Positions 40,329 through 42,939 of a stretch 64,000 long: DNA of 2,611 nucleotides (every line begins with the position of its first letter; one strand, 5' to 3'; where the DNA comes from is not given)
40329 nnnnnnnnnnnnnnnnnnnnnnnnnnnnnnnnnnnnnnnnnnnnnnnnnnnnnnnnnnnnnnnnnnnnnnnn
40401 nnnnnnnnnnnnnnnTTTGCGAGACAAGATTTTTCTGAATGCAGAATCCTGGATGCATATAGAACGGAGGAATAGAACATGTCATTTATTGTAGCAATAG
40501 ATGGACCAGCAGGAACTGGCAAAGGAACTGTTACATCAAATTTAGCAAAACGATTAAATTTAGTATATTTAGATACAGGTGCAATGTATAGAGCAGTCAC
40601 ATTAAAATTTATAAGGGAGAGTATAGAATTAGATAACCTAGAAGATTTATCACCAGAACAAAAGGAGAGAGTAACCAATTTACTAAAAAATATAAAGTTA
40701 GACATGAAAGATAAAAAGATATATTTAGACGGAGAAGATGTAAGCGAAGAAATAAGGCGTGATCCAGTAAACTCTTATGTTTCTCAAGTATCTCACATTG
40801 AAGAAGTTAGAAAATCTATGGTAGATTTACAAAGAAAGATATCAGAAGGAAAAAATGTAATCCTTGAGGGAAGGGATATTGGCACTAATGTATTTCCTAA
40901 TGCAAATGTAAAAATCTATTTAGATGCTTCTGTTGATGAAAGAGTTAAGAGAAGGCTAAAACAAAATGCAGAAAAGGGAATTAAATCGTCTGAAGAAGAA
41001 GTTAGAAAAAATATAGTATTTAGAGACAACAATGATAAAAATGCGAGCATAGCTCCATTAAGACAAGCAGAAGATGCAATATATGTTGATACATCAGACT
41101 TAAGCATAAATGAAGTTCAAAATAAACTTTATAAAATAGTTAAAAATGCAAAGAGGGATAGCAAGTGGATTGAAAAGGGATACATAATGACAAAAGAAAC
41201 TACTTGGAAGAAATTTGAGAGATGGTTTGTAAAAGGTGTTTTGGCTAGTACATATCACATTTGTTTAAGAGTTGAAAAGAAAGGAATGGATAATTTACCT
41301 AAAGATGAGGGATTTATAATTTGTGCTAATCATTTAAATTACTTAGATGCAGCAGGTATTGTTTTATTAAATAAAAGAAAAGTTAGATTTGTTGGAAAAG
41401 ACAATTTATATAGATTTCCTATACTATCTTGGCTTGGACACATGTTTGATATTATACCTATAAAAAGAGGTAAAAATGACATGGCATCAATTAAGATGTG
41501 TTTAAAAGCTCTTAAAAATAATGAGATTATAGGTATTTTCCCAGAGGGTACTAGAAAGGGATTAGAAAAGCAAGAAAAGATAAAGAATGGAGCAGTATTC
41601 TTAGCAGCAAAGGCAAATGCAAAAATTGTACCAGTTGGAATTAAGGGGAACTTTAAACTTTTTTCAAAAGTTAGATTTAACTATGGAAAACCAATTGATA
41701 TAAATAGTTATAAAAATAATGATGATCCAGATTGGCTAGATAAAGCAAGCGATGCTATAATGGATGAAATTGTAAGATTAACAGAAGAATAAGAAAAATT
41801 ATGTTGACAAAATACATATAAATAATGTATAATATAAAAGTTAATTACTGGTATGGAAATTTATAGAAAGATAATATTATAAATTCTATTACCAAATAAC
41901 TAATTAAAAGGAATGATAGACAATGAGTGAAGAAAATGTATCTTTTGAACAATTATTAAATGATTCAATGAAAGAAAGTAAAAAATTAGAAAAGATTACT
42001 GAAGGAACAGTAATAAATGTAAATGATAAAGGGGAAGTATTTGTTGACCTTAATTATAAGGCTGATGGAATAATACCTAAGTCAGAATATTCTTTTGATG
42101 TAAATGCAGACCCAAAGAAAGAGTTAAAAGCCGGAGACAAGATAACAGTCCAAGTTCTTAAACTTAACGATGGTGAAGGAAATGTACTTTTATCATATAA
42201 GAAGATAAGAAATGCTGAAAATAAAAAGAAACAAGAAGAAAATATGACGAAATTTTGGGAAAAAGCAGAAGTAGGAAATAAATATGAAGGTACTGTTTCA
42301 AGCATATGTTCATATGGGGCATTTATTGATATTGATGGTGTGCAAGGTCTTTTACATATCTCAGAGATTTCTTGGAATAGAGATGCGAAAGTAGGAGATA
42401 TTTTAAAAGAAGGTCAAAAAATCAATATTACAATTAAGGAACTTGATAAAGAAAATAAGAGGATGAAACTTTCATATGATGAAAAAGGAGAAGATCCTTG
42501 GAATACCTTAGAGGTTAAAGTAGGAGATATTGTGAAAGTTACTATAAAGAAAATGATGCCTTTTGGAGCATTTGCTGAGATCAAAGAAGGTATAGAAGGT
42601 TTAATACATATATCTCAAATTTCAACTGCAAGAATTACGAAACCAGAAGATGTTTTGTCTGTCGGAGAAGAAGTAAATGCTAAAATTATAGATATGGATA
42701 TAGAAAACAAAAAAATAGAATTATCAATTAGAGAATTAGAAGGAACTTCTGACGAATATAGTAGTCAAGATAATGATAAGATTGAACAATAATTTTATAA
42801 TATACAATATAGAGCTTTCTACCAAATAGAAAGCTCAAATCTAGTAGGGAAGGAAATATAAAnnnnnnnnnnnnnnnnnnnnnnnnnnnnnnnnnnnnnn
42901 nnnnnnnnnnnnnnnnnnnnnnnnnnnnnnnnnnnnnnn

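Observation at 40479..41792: Cytidylate kinase fused in frame to a PlsC-type lysophosphatidic acid acyltransferase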

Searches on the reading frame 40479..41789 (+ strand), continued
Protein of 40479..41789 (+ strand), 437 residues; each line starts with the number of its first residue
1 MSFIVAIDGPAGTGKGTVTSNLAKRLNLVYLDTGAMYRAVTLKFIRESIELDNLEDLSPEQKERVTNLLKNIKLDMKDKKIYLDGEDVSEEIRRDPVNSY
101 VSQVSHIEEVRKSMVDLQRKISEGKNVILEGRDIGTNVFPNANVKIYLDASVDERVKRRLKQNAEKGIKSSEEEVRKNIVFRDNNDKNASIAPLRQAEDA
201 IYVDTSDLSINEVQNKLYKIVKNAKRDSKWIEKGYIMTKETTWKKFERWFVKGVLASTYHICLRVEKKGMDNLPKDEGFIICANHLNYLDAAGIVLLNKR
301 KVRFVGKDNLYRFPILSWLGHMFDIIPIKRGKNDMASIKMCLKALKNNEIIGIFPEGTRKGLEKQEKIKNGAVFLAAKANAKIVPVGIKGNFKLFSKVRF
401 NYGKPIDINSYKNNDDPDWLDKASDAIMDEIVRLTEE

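Call 48: find_encoding_contigs(protein=P0006, flank=6000, max_places=2)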
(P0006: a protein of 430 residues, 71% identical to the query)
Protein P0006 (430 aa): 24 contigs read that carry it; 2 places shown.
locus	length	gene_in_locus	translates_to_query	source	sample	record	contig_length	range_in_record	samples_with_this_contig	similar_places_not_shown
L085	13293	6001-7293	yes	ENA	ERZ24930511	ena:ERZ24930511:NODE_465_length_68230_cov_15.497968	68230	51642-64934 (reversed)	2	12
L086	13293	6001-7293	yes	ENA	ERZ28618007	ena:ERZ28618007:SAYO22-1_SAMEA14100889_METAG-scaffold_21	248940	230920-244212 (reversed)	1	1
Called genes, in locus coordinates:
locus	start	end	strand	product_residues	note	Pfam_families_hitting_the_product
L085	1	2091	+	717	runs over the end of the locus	PF01138:RNase_PH, PF03725:RNase_PH_C, PF03726:PNPase, PF01138:RNase_PH, PF00013:KH_1, PF00575:S1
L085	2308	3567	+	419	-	PF00535:Glycos_transf_2, PF13641:Glyco_tranf_2_3, PF13632:Glyco_trans_2_3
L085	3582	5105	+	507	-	PF13231:PMT_2 (weak)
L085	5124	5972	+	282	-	PF00005:ABC_tran (faint)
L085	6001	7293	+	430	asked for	PF02224:Cytidylate_kin, PF13189:Cytidylate_kin2, PF13207:AAA_17 (weak), PF13238:AAA_18 (weak), PF01553:Acyltransferase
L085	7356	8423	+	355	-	PF00575:S1, PF21710:Spt6_S1 (weak), PF00575:S1, PF23459:S1_RRP5 (weak)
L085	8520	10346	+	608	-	PF00009:GTP_EFTU, PF01926:MMR_HSR1 (weak), PF22042:EF-G_D2, PF03144:GTP_EFTU_D2, PF00679:EFG_C, PF21018:BipA_C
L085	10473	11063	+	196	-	PF01596:Methyltransf_3, PF01135:PCMT, PF02475:TRM5-TYW2_MTfase (weak), PF13847:Methyltransf_31 (weak), PF13578:Methyltransf_24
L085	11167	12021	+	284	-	PF12733:Cadherin-like (weak)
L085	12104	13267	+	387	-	PF00365:PFK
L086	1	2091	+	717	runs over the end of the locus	PF01138:RNase_PH, PF03725:RNase_PH_C, PF03726:PNPase, PF01138:RNase_PH, PF00013:KH_1, PF00575:S1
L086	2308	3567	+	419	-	PF00535:Glycos_transf_2, PF13641:Glyco_tranf_2_3, PF13632:Glyco_trans_2_3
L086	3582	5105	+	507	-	PF13231:PMT_2 (weak)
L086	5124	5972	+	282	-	PF00005:ABC_tran (faint)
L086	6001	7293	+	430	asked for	PF02224:Cytidylate_kin, PF13189:Cytidylate_kin2, PF13207:AAA_17 (weak), PF13238:AAA_18 (weak), PF01553:Acyltransferase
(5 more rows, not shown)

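Call 55: list_cluster_members(proteins=[P0160, P0161, P0164, P0166, P0168, P0170, P0177, P0184, P0190, P0158])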
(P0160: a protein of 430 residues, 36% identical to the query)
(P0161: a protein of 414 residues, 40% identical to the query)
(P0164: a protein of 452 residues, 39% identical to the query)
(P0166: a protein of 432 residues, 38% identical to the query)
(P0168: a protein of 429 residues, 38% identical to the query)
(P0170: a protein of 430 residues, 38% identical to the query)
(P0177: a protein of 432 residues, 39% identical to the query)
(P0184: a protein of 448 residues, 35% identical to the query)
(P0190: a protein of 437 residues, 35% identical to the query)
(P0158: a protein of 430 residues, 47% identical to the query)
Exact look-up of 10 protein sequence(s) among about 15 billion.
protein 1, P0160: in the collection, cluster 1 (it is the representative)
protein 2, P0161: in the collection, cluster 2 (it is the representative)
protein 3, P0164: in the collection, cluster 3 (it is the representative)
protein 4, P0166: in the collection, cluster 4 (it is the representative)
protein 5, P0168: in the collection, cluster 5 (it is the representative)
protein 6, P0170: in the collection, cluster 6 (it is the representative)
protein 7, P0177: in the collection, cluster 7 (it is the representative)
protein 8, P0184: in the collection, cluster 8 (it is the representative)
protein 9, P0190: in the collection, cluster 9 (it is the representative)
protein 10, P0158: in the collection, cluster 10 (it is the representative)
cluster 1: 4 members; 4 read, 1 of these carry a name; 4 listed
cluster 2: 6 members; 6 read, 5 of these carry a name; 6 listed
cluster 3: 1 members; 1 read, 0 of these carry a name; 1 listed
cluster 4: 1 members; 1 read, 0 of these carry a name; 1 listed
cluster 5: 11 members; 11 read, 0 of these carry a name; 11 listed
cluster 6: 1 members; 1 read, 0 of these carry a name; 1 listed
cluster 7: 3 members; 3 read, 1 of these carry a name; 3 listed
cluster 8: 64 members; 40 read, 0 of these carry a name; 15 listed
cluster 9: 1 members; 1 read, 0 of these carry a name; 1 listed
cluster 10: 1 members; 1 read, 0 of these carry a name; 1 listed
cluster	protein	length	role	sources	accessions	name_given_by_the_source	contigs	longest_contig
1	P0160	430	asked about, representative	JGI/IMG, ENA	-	-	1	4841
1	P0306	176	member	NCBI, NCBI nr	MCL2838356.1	MAG: 1-acyl-sn-glycerol-3-phosphate acyltransferase [Oscillospiraceae bacterium] | 1-acyl-sn-glycerol-3-phosphate acyltransferase [Oscillospiraceae bacterium]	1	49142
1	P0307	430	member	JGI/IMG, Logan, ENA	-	-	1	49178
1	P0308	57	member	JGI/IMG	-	-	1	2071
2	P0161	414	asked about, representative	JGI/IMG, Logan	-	cytidylate kinase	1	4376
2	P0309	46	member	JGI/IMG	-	hypothetical protein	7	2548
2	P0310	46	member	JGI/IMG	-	hypothetical protein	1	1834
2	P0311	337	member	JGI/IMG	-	cytidylate kinase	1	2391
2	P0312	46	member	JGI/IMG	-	hypothetical protein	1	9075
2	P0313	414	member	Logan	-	-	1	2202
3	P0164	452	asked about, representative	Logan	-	-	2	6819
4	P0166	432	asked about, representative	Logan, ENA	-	-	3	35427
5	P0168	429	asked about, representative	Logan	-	-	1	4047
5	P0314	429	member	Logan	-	-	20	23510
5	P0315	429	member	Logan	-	-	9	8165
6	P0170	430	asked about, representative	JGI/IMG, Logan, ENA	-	-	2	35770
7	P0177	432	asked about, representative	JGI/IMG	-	-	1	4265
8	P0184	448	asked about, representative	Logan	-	-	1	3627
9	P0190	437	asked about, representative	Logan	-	-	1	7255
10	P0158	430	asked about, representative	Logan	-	-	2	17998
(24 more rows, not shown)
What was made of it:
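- One fused protein comes from a Spirochaetota MAG (call 55).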

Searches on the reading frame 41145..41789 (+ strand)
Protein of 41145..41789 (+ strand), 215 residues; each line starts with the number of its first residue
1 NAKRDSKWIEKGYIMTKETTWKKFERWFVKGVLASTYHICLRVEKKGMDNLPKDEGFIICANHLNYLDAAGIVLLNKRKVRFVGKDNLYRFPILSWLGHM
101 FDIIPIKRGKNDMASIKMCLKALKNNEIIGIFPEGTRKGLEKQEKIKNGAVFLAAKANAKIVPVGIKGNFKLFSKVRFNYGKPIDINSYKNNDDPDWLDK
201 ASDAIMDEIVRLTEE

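Call 58: search_solved_structures(query=window:41145-41789:+, max_evalue=0.01, show_alignments=2)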
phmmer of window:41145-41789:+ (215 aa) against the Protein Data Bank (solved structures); distinct sequences matched with E-value up to 0.01: 1.
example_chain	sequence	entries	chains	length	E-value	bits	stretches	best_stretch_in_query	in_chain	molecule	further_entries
5kym_A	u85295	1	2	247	6.7e-15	58.4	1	43-180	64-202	1-acyl-sn-glycerol-3-phosphate acyltransferase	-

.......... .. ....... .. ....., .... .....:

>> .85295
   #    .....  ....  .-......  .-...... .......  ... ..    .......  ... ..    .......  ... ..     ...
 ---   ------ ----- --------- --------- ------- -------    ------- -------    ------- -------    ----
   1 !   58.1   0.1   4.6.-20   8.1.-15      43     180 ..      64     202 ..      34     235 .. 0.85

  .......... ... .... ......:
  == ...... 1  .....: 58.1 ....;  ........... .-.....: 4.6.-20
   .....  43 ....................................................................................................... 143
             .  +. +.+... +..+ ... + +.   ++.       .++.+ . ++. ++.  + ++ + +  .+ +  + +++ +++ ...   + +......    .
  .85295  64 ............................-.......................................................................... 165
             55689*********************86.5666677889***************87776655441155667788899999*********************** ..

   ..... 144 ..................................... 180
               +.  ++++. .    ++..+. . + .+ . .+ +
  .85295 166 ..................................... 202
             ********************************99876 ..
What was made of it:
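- The PlsC motifs align residue by residue with 5kym (call 58).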

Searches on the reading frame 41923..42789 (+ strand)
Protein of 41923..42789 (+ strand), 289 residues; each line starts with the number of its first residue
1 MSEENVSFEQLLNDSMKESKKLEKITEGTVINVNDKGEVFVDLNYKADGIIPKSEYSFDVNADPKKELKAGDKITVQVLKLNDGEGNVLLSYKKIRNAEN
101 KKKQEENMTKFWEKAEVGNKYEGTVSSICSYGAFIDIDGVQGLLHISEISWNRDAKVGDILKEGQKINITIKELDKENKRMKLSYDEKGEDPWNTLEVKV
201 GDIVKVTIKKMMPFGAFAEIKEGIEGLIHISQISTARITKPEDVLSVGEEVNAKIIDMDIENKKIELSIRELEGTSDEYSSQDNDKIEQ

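Call 52: search_protein_families(library=pfam, proteins=[window:41923-42789:+], max_evalue=0.01)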
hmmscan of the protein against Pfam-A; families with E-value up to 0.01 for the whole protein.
window:41923-42789:+ (289 aa): 9 families
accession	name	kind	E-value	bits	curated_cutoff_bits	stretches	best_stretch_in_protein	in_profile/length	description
PF00575.29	S1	-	9.1e-50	167.4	22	3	198-270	2-74/74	S1 RNA binding domain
PF23459.1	S1_RRP5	-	9.2e-12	45.8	27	1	201-268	4-71/72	RRP5 S1 domain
PF21710.3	Spt6_S1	-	1.3e-10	41.9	27.5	1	198-271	14-88/91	Spt6, S1/OB domain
PF13509.12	S1_2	-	7.8e-06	26.3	21.8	0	200-234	1-35/61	S1 domain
PF07653.23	SH3_2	-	0.00058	19.9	21.8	0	192-232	15-51/55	Variant SH3 domain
PF24685.1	OB_RRP5_4th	-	0.0035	17.7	31.5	0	218-258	28-71/92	RRP5 OB-fold domain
PF01938.26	TRAM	-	0.0058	16.9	21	0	162-220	3-60/61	TRAM domain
PF18614.7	RNase_II_C_S1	-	0.0068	16.7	26.6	0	235-268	25-57/59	RNase II-type exonuclease C-terminal S1 domain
PF25522.1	OB_cyt-4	-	0.0094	16.9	27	0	192-214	46-67/77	Mitochondrial protein cyt-4, OB-fold domain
